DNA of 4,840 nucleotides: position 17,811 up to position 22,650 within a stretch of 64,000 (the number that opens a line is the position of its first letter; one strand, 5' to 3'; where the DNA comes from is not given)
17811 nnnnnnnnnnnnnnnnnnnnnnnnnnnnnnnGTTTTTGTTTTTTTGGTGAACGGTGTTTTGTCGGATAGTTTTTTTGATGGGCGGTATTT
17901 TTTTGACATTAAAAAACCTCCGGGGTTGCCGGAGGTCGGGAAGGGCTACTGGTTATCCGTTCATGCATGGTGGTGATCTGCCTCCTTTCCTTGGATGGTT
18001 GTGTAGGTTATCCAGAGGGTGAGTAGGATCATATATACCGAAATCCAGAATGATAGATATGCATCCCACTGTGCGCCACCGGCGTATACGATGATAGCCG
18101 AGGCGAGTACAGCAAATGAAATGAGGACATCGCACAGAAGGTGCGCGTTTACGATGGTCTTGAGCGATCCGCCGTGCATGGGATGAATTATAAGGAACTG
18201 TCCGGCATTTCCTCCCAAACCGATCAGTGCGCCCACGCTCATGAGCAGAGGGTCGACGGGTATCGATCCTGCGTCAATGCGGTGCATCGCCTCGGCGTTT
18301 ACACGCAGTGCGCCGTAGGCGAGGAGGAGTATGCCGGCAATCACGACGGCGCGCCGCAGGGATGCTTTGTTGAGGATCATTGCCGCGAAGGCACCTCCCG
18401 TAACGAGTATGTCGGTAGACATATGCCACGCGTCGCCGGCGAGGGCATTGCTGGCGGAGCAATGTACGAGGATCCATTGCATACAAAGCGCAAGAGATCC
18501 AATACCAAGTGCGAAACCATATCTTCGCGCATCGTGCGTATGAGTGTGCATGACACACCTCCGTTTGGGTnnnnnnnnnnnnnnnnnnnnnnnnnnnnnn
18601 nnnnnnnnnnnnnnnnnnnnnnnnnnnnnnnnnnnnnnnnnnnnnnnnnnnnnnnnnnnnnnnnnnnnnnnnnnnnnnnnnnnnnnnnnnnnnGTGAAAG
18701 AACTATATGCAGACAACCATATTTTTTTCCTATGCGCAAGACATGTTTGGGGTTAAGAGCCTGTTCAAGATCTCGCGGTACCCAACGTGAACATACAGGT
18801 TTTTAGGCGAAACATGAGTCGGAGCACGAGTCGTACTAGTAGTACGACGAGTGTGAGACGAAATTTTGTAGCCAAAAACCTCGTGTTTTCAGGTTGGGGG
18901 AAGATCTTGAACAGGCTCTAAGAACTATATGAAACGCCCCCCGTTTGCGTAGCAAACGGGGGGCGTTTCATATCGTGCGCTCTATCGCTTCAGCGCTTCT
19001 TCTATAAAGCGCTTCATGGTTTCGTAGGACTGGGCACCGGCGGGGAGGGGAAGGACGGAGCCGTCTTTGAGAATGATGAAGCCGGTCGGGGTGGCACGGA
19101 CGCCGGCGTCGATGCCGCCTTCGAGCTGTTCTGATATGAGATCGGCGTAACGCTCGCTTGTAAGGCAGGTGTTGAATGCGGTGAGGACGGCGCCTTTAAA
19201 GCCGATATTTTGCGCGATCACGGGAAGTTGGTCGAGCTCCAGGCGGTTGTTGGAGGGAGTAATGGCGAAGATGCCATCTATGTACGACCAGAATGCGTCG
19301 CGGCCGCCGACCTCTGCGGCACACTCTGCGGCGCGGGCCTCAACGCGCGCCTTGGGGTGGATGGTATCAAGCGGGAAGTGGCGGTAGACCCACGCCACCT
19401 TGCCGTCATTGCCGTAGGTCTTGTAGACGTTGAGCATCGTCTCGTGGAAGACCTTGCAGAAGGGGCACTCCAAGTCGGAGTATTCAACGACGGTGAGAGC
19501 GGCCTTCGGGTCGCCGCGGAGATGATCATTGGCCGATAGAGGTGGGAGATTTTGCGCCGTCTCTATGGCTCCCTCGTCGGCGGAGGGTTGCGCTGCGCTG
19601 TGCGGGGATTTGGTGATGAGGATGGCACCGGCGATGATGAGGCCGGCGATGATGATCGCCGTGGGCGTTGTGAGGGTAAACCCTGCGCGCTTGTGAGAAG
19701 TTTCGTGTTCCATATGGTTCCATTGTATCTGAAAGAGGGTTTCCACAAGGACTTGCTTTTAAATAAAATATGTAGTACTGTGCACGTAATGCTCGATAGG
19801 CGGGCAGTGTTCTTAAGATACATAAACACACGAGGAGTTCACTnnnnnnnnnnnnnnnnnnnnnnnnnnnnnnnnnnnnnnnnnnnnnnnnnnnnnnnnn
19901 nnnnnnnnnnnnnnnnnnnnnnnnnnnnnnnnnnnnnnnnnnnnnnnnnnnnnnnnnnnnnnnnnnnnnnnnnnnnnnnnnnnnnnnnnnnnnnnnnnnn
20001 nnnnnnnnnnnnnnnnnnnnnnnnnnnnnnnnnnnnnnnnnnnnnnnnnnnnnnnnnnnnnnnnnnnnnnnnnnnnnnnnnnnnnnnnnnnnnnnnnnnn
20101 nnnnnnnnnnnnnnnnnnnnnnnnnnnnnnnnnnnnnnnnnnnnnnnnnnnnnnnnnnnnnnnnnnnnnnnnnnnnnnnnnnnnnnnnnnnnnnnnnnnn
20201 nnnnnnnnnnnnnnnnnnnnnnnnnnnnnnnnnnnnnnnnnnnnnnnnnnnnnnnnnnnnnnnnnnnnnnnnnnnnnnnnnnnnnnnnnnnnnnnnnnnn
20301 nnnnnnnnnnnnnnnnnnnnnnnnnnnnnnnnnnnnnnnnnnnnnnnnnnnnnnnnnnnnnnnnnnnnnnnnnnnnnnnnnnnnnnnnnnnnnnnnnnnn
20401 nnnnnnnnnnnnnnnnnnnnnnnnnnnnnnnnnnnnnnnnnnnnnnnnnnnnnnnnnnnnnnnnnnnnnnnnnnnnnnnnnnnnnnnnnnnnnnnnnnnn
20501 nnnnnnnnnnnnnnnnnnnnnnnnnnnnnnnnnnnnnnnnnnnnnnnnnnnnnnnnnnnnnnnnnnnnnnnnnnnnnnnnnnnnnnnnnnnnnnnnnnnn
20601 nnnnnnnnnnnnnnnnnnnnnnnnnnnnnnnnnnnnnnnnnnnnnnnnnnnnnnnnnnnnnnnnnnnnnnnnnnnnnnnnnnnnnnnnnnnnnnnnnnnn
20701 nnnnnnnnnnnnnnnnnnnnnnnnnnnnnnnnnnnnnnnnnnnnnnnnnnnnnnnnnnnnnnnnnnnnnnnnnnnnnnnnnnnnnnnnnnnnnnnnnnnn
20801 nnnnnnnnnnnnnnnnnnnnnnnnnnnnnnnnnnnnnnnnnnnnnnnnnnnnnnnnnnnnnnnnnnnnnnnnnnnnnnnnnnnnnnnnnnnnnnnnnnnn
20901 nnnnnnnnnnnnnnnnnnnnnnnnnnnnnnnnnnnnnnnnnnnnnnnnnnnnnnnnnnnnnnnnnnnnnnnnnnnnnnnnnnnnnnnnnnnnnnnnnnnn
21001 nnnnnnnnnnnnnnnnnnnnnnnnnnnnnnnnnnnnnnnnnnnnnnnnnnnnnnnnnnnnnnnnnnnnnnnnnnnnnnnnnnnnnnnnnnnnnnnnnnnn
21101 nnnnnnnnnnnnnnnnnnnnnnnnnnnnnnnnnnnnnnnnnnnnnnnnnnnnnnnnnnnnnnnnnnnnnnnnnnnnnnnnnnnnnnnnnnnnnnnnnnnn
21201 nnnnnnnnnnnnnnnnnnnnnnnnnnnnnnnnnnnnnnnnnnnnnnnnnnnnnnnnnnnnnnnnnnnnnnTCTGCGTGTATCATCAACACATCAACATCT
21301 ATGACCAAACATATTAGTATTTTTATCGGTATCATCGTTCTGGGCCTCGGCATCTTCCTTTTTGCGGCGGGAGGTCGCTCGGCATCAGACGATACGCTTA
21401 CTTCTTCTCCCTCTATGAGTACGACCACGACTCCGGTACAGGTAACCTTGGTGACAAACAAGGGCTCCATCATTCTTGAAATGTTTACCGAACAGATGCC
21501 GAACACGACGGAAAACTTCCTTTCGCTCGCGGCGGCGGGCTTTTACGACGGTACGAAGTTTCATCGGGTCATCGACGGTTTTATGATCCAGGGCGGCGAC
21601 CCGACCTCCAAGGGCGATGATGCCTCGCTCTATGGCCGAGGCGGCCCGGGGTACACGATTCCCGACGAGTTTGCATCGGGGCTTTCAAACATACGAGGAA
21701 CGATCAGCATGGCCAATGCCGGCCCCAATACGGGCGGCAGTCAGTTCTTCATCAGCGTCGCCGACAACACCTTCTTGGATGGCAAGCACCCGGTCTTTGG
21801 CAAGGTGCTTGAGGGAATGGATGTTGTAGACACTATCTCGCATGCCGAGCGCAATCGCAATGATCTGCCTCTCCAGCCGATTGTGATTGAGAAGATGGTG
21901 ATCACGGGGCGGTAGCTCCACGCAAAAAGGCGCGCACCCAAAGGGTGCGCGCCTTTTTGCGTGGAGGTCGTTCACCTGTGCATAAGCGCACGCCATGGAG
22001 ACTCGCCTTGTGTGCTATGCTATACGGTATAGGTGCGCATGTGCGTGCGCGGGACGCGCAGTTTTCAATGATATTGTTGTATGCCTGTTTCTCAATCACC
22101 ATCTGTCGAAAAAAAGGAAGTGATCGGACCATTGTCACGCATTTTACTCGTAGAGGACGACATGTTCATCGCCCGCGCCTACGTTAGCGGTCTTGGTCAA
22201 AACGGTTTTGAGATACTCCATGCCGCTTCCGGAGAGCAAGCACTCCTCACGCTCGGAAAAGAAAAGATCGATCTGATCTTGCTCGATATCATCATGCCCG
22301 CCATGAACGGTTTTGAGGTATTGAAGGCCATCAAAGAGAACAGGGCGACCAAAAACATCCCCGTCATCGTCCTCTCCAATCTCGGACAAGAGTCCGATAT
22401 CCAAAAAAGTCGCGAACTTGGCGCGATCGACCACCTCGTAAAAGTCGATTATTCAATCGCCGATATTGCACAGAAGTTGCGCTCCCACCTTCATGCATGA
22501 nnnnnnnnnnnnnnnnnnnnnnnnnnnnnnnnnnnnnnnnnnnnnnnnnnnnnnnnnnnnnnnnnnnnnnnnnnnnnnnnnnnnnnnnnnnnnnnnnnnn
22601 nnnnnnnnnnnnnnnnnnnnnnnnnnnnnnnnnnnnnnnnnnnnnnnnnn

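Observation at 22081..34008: Type IV pilus locus with a 1,312-aa pilin-like protein built from about 20 beta-propeller (Ycf48/BNR-type) repeats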

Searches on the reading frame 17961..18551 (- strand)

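Call 39: search_protein_families(library=pfam, proteins=[window:17961-18551:-], max_evalue=0.001)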
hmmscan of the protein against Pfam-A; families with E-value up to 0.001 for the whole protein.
window:17961-18551:- (196 aa): 1 family
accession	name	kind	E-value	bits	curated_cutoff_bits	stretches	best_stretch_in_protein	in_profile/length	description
PF01545.26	Cation_efflux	-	1e-07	32.4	26.6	1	20-185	10-193/198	Cation efflux family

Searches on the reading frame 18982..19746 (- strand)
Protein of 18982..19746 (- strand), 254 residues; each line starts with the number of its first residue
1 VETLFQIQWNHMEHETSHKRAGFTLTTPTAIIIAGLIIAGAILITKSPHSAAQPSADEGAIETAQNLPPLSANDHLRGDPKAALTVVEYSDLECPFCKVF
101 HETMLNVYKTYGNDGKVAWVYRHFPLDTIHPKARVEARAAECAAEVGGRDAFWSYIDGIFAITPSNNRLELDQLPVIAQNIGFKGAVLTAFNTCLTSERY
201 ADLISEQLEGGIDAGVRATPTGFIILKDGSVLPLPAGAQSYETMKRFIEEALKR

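Call 39: search_protein_families(library=pfam, proteins=[window:18982-19746:-], max_evalue=0.001)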
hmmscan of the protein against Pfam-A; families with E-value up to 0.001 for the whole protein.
window:18982-19746:- (254 aa): 3 families
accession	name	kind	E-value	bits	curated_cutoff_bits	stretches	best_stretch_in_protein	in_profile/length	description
PF13462.12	Thioredoxin_4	-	1.5e-24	87.5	23.2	1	73-249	4-164/165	Thioredoxin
PF01323.26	DSBA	-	3.6e-10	40.4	25.6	1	85-131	1-44/191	DSBA-like thioredoxin domain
PF13098.12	Thioredoxin_2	-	1.2e-05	26.1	27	1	85-244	8-100/104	Thioredoxin-like domain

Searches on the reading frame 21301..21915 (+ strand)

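Call 39: search_protein_families(library=pfam, proteins=[window:21301-21915:+], max_evalue=0.001)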
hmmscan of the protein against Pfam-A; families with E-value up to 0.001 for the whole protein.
window:21301-21915:+ (204 aa): 1 family
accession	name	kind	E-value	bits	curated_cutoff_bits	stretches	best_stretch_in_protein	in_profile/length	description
PF00160.26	Pro_isomerase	-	5.9e-52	176.5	21.7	1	48-199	2-157/159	Cyclophilin type peptidyl-prolyl cis-trans isomerase/CLD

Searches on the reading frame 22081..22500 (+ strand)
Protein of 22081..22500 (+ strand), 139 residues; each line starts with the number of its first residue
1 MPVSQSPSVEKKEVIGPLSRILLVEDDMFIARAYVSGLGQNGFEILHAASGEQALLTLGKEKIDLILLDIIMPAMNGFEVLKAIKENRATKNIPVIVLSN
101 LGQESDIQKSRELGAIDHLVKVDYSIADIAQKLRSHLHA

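Call 3: search_protein_families(library=pfam, proteins=[window:22081-22500:+], max_evalue=0.01)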
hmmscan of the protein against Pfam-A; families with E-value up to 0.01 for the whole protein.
window:22081-22500:+ (139 aa): 1 family
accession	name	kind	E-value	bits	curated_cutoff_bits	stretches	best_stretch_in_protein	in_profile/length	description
PF00072.30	Response_reg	-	7.6e-23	81.2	30.2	1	21-121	1-99/111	Response regulator receiver domain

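Call 4: search_protein_families(library=ncbifam, proteins=[window:22081-22500:+], max_evalue=0.01)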
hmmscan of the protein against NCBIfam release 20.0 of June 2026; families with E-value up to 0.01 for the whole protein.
window:22081-22500:+ (139 aa): 99 families (the best 25 are shown)
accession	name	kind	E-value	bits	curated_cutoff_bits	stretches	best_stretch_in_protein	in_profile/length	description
NF007135.0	PRK09581.1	equivalog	2.3e-22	79.5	474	1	20-122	4-106/457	PleD family two-component system response regulator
TIGR02154.1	PhoB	equivalog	7e-20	71.3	296.2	1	19-137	3-120/226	phosphate regulon transcriptional regulator PhoB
NF053854.1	RespRegPhoBBctds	equivalog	3.9e-19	68.9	270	1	21-137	1-115/225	two-component system response regulator PhoB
NF045944.1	ResRegRpaBCyano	equivalog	7.1e-19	68.1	330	1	22-134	1-109/229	response regulator transcription factor RpaB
NF041733.1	resp_reg_CseB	equivalog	1e-18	67.6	350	1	20-137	2-115/228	two-component system response regulator CseB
NF008199.0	PRK10955.1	equivalog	1.1e-18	68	341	1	19-122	2-101/232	envelope stress response regulator transcription factor CpxR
NF045505.1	RR_RssB_Pseudo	equivalog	6.4e-18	65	700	1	19-123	6-108/394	two-component system response regulator RssB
NF007969.0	PRK10693.1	equivalog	1.1e-17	64.1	329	1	20-131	9-118/337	two-component system response regulator RssB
NF012227.0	AdeR_RR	equivalog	1.4e-17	64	340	1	20-122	13-112/239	efflux system response regulator transcription factor AdeR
NF008296.0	PRK11083.1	equivalog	4.7e-17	62.2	273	1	19-137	4-118/228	two-component system response regulator CreB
TIGR01387.1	cztR_silR_copR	subfamily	1.2e-16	61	279.2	1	21-137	1-114/218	heavy metal response regulator transcription factor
NF033120.0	vanR_FM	exception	1.5e-16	60.8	460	1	21-126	6-108/231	vancomycin resistance response regulator transcription factor, VanR-F/VanR-M family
NF040689.1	MtrAB_MtrA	equivalog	9.7e-16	57.8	300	1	21-136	1-112/219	MtrAB system response regulator MtrA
NF007546.0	PRK10161.1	equivalog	2.4e-15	56.7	471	1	20-129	4-112/229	phosphate response regulator transcription factor PhoB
NF040534.1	resp_reg_YycF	equivalog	2.6e-15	56.3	340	1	20-134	2-112/231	response regulator YycF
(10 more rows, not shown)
